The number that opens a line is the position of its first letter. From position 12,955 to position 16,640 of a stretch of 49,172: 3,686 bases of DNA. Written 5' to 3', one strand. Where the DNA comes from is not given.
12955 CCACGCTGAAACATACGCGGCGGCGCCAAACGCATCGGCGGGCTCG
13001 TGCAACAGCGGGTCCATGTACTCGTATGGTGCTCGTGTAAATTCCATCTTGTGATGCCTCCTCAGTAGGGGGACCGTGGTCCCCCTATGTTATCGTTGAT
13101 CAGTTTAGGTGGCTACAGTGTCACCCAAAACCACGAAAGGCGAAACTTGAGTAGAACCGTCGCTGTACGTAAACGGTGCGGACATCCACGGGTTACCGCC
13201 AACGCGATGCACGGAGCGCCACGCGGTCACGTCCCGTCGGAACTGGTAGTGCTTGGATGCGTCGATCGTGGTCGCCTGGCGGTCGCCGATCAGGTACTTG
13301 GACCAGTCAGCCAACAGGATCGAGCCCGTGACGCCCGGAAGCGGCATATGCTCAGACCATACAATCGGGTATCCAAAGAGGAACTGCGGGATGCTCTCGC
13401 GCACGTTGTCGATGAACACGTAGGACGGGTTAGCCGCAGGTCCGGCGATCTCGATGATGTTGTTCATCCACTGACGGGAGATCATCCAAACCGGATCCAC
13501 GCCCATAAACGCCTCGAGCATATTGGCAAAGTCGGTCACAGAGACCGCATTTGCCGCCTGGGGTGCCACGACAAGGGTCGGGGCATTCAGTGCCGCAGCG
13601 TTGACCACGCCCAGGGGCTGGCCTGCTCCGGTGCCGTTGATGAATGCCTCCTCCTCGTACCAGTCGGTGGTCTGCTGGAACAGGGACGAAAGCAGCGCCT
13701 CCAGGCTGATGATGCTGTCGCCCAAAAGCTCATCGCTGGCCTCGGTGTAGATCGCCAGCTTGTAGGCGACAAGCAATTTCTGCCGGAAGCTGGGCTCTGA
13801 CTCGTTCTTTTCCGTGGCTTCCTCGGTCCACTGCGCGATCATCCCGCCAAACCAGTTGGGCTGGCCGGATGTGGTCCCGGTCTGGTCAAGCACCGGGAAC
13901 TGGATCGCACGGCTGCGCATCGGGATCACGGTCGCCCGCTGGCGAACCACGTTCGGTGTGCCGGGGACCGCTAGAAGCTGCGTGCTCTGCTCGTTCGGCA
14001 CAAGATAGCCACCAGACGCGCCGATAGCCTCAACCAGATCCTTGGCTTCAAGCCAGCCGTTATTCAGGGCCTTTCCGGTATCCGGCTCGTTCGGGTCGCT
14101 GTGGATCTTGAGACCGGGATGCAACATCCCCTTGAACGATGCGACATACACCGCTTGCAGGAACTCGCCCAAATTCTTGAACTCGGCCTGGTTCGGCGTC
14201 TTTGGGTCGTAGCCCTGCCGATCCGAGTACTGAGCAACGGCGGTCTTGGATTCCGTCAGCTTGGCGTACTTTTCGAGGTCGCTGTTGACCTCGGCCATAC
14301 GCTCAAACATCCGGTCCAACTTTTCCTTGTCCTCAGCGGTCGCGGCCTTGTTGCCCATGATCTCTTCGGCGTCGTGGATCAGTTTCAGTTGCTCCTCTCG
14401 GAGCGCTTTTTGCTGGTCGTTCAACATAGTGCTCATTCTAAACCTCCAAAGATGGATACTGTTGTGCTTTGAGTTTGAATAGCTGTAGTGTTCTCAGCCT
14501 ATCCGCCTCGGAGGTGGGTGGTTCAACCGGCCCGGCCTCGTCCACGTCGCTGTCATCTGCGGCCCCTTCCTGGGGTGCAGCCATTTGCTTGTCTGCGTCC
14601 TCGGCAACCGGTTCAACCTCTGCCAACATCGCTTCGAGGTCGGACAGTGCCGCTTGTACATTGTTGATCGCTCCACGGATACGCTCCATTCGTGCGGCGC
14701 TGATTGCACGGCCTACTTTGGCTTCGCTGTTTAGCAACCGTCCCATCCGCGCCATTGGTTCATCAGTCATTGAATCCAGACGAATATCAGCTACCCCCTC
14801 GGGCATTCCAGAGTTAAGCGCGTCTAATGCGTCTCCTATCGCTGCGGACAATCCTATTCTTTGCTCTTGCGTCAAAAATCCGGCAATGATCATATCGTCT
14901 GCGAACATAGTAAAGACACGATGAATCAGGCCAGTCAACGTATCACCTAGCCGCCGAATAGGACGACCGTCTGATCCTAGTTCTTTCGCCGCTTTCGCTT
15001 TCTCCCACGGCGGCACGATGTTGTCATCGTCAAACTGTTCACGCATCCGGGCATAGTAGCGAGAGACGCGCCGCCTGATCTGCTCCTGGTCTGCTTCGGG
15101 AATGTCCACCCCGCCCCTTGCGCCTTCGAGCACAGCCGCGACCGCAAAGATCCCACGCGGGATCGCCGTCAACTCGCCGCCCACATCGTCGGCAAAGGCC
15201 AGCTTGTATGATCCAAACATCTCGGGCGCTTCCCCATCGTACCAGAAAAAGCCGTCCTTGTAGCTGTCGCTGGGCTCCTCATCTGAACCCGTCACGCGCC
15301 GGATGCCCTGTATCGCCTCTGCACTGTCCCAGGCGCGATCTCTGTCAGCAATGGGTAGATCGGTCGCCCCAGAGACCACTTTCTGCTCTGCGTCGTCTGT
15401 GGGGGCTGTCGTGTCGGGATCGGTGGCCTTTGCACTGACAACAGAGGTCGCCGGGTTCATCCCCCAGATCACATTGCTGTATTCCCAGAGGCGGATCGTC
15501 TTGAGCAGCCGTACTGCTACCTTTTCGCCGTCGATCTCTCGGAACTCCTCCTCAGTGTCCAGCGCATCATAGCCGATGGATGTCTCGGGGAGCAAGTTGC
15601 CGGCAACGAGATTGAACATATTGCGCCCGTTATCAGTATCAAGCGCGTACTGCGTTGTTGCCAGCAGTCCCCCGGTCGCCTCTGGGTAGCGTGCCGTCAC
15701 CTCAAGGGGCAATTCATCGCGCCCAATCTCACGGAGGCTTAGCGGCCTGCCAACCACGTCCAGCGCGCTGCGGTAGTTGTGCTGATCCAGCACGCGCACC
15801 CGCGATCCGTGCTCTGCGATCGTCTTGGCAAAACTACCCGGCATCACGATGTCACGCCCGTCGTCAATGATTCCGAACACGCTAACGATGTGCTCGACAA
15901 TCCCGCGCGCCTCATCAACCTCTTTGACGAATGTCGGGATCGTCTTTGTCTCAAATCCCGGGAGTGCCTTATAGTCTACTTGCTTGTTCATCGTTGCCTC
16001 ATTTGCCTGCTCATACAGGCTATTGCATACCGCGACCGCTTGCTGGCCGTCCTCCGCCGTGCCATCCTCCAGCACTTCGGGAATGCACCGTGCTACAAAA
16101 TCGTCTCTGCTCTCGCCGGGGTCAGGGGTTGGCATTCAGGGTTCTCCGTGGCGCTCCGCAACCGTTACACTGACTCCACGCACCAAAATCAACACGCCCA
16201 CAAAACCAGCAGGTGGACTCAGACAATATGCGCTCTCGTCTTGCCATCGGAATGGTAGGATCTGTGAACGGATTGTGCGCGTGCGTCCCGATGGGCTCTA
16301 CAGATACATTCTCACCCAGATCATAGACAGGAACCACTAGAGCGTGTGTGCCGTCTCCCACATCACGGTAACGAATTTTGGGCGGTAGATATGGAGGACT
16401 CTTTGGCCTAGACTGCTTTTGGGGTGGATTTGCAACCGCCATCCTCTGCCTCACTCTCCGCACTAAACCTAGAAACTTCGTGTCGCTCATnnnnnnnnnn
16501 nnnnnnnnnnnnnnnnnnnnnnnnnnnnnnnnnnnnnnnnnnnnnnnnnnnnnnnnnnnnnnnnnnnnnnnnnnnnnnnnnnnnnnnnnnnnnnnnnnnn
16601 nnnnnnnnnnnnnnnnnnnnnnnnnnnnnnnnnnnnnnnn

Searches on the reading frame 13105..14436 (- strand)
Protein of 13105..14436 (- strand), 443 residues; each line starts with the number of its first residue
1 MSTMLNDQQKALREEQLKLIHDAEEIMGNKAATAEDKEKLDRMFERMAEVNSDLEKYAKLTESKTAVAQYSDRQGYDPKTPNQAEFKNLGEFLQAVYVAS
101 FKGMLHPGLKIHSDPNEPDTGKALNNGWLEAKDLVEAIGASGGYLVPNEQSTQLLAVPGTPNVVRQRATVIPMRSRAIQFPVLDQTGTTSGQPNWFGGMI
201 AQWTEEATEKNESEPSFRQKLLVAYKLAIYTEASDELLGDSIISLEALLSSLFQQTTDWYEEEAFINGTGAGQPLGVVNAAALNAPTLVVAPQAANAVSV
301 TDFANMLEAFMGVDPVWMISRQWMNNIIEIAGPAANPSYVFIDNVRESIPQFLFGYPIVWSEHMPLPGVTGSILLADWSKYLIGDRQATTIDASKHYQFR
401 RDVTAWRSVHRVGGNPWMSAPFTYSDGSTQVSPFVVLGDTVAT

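Call 9: search_protein_families(library=phrogs, proteins=[window:13105-14436:-], max_evalue=0.01)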
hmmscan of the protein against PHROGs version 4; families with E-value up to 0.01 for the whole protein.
window:13105-14436:- (443 aa): 3 families
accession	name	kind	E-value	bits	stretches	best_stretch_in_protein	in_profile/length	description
phrog_10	-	head and packaging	1.4e-47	164.1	1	5-422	265-630/752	major head protein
phrog_617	-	head and packaging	9.3e-18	65.4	1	166-396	372-586/626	major head protein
phrog_17162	-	unknown function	0.0095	17.1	0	350-391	4-46/85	-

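Call 10: search_protein_families(library=pfam, proteins=[window:13105-14436:-], max_evalue=0.01)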
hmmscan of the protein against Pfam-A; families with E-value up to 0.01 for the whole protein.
window:13105-14436:- (443 aa): 1 family
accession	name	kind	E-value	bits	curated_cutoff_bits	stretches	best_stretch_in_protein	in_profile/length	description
PF05065.19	Phage_capsid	-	1e-45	156.7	24.2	1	142-423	1-276/280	Phage capsid family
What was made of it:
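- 13105..14436 (-): Major capsid protein (HK97 type). It marks the upstream boundary of the head-to-neck interval that holds the module genes. PF05065 E=1e-45 and phrog_10 E=1.4e-47: calls 9, 10.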

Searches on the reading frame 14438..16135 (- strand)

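Call 10: search_protein_families(library=pfam, proteins=[window:14438-16135:-], max_evalue=0.01)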
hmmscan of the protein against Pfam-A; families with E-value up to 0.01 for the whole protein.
window:14438-16135:- (565 aa): 1 family
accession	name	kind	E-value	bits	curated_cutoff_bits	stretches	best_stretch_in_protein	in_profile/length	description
PF04586.22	Peptidase_S78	-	3.1e-10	40.9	21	1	79-234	15-155/165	Caudovirus prohead serine protease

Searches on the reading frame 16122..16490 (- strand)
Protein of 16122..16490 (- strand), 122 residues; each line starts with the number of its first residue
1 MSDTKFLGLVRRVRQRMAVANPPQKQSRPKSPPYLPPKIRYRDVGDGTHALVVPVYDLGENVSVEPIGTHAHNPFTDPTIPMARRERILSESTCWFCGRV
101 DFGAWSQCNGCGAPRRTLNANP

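Call 5: search_protein_families(library=pfam, proteins=[window:16122-16490:-], max_evalue=0.1)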
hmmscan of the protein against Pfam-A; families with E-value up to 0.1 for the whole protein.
window:16122-16490:- (122 aa): 0 families

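Call 6: search_protein_families(library=phrogs, proteins=[window:16122-16490:-], max_evalue=0.1)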
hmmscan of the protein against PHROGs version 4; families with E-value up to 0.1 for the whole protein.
window:16122-16490:- (122 aa): 1 family
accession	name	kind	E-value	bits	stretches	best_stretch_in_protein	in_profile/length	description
phrog_9414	-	unknown function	0.028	15.4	0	103-120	2-19/71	-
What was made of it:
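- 16122..16490 (-): Gene D (122 aa). Basic and Pro-rich N-terminus, then the hairpin core of the module, then a C-terminal CxxC...CxxC zinc ribbon. It lies between the portal and protease genes. No Pfam or PHROG family: calls 5, 6.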

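Call 37: find_related_loci(query=window:16125-16490:-, collection=viral_contigs, flank=3000)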
Query window:16125-16490:- (122 aa) in viral_contigs; peptide patterns used: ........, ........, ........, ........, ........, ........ (x = any residue, [..] = any of these).
7 stretches matched a pattern; 1 encode a relative of the query (tblastn E <= 1e-3); 1 distinct loci.
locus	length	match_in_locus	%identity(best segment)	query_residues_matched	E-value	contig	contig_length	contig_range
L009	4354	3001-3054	61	101-118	7e-5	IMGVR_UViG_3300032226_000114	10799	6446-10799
